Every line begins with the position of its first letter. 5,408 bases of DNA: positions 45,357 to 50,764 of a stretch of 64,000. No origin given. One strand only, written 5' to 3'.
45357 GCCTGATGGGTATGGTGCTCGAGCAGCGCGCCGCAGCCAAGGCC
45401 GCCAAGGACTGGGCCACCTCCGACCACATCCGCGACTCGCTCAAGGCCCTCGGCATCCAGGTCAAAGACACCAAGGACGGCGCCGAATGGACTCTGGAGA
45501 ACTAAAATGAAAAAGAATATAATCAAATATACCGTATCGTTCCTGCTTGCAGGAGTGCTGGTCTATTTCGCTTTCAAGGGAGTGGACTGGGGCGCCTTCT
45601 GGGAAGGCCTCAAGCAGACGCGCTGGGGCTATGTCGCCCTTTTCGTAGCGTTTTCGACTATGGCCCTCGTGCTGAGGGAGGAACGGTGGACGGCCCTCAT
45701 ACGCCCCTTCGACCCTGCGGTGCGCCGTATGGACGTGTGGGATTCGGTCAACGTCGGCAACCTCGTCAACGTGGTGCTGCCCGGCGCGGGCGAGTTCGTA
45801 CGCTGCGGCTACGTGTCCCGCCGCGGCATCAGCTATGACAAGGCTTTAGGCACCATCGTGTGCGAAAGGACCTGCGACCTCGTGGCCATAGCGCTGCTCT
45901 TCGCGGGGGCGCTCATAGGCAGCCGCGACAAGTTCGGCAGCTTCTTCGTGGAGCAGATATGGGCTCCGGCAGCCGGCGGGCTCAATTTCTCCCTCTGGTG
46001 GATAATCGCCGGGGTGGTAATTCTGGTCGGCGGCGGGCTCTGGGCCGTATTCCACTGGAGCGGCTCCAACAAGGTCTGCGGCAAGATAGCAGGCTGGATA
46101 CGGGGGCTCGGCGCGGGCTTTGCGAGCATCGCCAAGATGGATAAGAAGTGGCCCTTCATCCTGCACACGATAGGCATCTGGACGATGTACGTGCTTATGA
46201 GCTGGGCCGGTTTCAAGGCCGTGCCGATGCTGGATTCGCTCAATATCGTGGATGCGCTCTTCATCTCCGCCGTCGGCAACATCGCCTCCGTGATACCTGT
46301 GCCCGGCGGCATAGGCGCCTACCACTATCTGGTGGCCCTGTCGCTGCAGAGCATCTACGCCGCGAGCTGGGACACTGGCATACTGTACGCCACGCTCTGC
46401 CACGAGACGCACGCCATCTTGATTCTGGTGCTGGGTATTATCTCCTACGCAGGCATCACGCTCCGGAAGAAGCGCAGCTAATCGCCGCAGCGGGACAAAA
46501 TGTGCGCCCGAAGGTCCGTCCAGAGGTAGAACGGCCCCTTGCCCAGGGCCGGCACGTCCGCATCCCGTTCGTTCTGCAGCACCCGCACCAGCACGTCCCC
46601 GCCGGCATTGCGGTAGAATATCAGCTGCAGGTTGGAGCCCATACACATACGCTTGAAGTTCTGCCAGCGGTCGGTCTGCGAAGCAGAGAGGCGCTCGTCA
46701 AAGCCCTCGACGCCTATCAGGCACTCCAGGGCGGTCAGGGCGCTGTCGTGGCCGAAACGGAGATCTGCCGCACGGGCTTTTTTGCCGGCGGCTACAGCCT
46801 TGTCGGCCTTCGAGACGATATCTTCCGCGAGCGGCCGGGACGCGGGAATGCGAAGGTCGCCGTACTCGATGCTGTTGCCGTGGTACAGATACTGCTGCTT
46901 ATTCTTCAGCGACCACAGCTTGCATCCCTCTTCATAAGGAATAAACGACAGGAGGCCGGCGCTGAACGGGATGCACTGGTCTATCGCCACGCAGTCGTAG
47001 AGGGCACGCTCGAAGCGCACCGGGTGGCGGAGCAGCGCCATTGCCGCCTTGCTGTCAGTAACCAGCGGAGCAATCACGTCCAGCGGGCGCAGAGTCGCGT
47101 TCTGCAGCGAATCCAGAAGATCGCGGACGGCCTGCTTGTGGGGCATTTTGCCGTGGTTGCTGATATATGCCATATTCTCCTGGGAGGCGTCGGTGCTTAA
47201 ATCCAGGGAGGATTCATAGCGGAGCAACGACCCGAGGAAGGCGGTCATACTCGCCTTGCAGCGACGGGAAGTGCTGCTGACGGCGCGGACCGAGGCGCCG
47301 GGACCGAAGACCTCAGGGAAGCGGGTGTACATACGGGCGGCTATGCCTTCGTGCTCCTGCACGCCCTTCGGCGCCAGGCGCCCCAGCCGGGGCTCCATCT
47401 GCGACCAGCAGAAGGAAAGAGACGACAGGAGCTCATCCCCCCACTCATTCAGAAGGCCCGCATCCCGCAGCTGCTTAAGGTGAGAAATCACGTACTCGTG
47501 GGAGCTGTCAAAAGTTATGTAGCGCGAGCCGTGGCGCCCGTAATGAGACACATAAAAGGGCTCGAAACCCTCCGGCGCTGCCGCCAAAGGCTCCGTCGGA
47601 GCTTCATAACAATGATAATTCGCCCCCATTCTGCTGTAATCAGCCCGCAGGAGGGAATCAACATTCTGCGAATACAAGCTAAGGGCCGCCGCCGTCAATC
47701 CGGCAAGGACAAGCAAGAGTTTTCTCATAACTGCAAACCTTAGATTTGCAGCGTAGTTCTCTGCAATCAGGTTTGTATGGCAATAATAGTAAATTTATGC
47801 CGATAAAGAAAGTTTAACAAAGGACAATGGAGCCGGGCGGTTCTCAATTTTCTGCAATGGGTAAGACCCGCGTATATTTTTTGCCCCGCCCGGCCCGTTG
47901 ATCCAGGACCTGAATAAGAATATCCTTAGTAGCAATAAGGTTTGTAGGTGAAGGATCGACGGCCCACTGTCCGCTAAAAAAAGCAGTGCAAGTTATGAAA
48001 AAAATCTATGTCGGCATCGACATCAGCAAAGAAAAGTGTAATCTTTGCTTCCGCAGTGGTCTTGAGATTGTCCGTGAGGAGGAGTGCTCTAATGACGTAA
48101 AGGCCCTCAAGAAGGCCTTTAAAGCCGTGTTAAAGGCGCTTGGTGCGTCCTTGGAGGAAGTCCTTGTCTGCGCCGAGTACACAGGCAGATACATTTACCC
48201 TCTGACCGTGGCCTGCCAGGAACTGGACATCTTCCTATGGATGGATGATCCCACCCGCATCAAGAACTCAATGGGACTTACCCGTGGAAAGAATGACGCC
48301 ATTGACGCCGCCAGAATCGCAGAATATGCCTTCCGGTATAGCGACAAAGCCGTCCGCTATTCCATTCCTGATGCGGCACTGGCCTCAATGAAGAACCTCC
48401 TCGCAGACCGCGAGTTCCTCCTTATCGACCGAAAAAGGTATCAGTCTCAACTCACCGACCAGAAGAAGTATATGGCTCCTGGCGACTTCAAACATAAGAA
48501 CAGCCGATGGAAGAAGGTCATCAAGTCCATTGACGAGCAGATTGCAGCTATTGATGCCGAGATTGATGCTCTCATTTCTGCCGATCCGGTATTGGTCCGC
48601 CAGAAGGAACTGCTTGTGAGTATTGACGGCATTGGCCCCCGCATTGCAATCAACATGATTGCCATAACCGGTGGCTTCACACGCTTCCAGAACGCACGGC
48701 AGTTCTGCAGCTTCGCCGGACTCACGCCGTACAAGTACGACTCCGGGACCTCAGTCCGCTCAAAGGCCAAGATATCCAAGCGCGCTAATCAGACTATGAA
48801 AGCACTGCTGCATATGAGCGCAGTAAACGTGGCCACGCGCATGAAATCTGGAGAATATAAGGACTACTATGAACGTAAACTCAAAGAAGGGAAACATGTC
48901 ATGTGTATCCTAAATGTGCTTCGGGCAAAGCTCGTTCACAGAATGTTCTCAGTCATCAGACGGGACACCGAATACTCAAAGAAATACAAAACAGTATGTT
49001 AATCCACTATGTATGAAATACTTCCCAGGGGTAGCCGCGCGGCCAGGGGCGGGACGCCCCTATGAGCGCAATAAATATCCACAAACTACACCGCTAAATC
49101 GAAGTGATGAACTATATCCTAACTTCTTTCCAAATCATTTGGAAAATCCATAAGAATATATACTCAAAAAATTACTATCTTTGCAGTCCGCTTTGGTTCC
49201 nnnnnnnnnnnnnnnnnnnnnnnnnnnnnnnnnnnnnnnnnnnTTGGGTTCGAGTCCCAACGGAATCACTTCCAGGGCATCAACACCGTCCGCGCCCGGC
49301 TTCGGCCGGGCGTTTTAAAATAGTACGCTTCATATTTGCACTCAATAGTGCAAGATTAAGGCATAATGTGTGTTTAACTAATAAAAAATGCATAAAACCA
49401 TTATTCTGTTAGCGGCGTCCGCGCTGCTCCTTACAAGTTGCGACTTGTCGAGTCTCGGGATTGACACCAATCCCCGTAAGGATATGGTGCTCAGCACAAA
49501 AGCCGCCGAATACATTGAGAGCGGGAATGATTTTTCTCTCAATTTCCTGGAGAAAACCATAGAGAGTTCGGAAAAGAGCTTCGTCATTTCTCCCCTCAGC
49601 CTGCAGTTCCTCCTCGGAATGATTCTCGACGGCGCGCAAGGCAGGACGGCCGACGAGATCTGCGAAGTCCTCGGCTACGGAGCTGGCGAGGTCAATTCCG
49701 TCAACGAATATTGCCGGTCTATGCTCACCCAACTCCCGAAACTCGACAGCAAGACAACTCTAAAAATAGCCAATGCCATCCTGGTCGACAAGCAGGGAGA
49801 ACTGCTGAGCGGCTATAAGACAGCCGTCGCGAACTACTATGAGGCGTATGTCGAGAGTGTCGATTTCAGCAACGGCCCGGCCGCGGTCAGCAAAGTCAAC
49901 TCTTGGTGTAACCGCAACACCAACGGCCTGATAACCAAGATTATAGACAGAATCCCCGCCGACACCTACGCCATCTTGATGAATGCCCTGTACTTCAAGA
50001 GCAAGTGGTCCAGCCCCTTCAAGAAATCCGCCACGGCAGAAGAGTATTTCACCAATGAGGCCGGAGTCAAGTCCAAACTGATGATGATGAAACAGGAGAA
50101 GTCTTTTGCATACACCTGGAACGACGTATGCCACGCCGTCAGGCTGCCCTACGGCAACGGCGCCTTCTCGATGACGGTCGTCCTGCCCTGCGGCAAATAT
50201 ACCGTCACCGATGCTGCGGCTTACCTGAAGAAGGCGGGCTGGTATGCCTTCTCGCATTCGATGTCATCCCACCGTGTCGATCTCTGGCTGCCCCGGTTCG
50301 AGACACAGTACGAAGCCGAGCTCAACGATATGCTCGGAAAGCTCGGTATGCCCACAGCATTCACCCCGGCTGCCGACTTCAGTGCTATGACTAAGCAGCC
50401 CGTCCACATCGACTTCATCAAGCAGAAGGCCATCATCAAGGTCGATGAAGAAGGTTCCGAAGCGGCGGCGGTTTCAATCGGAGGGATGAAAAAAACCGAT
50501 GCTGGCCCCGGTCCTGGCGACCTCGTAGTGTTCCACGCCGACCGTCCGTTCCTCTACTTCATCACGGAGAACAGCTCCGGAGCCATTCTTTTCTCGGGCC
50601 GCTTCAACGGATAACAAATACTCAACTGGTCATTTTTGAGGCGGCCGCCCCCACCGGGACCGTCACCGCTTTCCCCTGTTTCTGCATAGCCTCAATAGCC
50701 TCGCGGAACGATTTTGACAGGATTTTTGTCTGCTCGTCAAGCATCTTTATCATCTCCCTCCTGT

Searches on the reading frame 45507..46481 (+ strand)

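Call 41: search_protein_families(library=pfam, proteins=[window:45507-46481:+], max_evalue=0.001)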
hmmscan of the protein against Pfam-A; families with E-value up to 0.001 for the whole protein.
window:45507-46481:+ (324 aa): 1 family
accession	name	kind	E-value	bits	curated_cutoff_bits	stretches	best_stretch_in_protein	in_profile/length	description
PF03706.18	LPG_synthase_TM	-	1.1e-31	110.9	33.4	1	10-310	3-302/302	Lysylphosphatidylglycerol synthase TM region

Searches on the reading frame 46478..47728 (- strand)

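Call 41: search_protein_families(library=pfam, proteins=[window:46478-47728:-], max_evalue=0.001)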
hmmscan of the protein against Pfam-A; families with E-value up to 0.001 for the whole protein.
window:46478-47728:- (416 aa): 1 family
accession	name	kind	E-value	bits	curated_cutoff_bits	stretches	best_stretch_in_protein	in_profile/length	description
PF00328.27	His_Phos_2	-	3.5e-09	37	23.6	1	65-191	10-141/354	Histidine phosphatase superfamily (branch 2)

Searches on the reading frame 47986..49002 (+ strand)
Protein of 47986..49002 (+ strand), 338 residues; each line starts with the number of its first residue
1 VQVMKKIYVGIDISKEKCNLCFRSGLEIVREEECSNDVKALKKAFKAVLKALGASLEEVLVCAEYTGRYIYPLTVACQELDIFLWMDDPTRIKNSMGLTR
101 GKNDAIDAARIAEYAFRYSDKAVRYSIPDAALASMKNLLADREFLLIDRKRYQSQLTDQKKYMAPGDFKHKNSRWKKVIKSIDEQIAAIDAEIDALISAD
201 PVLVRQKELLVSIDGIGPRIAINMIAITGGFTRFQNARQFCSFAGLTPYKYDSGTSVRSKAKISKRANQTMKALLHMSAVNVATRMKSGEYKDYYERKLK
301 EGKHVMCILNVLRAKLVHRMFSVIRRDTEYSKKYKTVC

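Call 41: search_protein_families(library=pfam, proteins=[window:47986-49002:+], max_evalue=0.001)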
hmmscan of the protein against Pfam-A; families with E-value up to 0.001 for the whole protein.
window:47986-49002:+ (338 aa): 2 families
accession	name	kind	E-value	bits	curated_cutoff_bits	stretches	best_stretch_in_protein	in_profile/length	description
PF02371.22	Transposase_20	-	3.6e-23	82.2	21.3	1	208-296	2-87/87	Transposase IS116/IS110/IS902 family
PF01548.23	DEDD_Tnp_IS110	-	1.1e-15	58.1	29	1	9-157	1-147/155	Transposase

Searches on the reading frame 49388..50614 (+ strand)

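Call 41: search_protein_families(library=pfam, proteins=[window:49388-50614:+], max_evalue=0.001)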
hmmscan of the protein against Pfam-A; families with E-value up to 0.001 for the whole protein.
window:49388-50614:+ (408 aa): 1 family
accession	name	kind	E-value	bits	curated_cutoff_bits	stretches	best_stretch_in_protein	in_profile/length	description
PF00079.25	Serpin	-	2e-95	320.6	27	1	46-406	3-367/370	Serpin (serine protease inhibitor)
